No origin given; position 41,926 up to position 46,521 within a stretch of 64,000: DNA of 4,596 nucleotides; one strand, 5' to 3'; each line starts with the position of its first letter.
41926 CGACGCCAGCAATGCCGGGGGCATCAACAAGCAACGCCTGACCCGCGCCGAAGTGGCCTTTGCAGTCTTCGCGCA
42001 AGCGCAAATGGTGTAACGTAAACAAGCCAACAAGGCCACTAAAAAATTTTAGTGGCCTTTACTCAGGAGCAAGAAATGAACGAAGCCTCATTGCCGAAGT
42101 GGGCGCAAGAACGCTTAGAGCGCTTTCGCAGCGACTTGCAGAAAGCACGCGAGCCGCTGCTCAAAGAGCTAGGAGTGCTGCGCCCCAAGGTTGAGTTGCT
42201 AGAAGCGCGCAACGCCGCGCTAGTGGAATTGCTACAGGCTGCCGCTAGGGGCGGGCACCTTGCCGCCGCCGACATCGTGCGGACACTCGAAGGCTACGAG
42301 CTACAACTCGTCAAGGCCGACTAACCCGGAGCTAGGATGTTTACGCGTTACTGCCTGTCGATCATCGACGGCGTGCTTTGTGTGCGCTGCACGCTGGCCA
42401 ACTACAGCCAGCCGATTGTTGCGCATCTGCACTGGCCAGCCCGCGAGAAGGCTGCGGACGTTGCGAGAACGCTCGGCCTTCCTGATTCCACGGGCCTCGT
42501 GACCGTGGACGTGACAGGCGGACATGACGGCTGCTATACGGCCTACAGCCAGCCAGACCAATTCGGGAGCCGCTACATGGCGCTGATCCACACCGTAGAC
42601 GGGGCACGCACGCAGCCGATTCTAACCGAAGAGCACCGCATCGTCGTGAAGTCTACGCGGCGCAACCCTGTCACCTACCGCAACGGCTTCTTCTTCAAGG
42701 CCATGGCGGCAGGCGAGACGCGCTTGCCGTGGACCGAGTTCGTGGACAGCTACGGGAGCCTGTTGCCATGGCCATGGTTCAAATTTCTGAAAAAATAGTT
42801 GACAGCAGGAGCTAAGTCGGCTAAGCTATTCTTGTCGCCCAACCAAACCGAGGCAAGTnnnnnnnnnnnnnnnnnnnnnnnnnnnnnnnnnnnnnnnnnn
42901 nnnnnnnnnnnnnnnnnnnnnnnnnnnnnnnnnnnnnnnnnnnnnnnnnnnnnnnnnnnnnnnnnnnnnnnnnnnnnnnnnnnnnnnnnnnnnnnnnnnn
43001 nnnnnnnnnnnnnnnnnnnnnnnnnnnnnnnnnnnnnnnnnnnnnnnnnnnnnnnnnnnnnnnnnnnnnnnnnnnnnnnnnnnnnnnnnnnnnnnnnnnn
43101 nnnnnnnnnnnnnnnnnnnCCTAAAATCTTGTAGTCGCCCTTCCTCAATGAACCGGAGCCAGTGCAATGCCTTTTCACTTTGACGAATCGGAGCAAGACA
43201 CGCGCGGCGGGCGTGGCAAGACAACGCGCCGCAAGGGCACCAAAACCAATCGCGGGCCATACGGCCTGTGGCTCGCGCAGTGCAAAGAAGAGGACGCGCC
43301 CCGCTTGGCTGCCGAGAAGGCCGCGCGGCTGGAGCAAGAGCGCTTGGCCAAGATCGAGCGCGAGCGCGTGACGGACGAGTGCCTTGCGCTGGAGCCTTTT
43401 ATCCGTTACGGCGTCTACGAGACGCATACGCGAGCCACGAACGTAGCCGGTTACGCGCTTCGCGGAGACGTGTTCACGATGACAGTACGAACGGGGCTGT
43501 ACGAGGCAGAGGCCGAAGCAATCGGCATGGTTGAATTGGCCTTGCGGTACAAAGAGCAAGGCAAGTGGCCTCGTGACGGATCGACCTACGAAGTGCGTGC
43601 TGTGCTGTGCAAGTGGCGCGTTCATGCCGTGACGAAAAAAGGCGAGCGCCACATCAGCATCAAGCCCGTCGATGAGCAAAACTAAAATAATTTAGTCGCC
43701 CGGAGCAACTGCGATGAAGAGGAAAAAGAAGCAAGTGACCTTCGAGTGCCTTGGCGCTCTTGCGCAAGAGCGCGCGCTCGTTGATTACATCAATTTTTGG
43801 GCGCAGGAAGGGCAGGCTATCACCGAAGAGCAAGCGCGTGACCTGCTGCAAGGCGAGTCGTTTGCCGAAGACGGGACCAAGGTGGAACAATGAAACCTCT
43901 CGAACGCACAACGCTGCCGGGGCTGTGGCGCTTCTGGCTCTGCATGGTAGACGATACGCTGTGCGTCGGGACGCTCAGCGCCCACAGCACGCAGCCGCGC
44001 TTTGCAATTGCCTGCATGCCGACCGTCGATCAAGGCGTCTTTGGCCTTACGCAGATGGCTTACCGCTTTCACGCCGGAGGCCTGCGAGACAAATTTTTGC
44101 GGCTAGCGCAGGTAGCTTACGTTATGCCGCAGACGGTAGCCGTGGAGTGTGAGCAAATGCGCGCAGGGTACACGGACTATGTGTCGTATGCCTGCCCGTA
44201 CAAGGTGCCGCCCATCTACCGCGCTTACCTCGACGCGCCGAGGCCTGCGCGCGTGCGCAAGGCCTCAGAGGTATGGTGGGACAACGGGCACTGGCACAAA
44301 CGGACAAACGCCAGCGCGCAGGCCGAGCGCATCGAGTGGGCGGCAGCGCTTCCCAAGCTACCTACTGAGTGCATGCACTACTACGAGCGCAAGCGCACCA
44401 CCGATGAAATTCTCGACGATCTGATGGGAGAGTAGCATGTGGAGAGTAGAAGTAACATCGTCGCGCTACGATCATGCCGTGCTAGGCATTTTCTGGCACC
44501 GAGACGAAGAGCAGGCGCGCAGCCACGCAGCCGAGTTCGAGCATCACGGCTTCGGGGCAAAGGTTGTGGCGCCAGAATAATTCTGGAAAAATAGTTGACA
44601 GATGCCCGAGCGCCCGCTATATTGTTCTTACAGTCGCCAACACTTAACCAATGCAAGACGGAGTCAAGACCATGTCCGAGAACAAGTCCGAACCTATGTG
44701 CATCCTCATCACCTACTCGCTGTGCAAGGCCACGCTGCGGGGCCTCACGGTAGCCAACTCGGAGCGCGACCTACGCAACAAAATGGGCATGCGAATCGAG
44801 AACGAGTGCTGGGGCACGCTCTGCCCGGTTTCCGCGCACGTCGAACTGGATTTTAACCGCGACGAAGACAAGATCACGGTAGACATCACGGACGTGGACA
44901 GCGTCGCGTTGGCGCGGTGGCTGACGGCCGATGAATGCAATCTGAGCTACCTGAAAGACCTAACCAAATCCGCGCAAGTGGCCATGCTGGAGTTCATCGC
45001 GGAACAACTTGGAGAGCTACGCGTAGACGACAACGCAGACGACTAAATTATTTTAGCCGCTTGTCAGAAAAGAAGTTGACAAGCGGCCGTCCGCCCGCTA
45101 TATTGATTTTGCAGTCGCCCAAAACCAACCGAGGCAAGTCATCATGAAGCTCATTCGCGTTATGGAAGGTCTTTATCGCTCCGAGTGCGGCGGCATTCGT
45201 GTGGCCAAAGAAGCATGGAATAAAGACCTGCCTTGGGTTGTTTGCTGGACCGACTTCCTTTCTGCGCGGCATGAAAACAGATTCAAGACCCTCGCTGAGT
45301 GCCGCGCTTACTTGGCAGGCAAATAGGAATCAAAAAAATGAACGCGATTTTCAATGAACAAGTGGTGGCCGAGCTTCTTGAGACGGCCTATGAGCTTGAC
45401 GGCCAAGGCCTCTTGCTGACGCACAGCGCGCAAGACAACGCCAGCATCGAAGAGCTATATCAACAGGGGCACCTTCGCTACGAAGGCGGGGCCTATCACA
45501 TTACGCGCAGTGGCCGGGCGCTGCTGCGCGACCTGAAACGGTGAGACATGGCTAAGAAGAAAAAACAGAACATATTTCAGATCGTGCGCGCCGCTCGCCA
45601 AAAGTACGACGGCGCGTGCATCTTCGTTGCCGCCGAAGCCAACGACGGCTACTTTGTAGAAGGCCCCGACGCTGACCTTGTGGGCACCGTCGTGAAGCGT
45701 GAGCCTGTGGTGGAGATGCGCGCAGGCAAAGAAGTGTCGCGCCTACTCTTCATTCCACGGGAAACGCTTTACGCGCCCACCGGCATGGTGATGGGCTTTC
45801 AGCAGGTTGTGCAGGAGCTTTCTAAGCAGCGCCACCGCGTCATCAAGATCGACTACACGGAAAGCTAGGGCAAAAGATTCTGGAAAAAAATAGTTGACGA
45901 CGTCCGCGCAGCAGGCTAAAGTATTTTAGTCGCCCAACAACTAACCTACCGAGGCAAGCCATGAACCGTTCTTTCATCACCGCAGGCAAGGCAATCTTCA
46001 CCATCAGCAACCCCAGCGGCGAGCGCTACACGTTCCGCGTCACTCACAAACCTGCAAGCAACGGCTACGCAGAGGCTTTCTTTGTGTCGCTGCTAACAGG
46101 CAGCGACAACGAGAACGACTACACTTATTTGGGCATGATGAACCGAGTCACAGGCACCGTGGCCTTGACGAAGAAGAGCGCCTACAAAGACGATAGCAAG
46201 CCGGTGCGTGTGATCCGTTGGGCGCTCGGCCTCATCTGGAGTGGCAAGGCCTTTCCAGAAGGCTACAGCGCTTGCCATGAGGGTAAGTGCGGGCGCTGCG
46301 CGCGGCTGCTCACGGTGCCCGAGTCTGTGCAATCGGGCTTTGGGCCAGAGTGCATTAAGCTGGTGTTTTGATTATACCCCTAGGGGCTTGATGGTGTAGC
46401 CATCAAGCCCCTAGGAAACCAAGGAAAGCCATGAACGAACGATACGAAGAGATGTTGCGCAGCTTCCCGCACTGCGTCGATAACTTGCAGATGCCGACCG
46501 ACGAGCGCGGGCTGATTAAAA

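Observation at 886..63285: Genome-wide palindromic operator network (39 copies of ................)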

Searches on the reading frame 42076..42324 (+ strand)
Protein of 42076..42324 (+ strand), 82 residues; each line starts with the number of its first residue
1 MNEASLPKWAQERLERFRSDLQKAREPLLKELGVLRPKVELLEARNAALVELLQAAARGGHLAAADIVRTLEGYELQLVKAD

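Call 72: search_protein_families(library=pfam, proteins=[window:42076-42324:+], max_evalue=0.05)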
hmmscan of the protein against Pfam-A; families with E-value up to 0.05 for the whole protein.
window:42076-42324:+ (82 aa): 1 family
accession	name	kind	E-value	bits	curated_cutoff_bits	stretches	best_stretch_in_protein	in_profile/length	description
PF23886.1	DUF7239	-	9.7e-05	23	24.6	1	3-28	9-34/112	Family of unknown function (DUF7239)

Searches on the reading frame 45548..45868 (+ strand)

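Call 72: search_protein_families(library=pfam, proteins=[window:45548-45868:+], max_evalue=0.05)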
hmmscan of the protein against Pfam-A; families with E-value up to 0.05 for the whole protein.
window:45548-45868:+ (106 aa): 1 family
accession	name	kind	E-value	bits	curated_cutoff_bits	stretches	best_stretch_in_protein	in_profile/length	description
PF08178.16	GnsAB_toxin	-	0.04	14.3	27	0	58-74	28-44/54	GnsA/GnsB toxin of bacterial toxin-antitoxin system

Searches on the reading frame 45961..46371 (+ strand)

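Call 71: search_protein_families(library=pfam, proteins=[window:45961-46371:+], max_evalue=0.05)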
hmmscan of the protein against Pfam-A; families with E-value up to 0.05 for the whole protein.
window:45961-46371:+ (136 aa): 1 family
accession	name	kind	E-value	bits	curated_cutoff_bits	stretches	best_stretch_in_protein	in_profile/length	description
PF19474.4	DUF6011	-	1.9e-10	40.5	26.6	1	106-132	7-33/37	Family of unknown function (DUF6011)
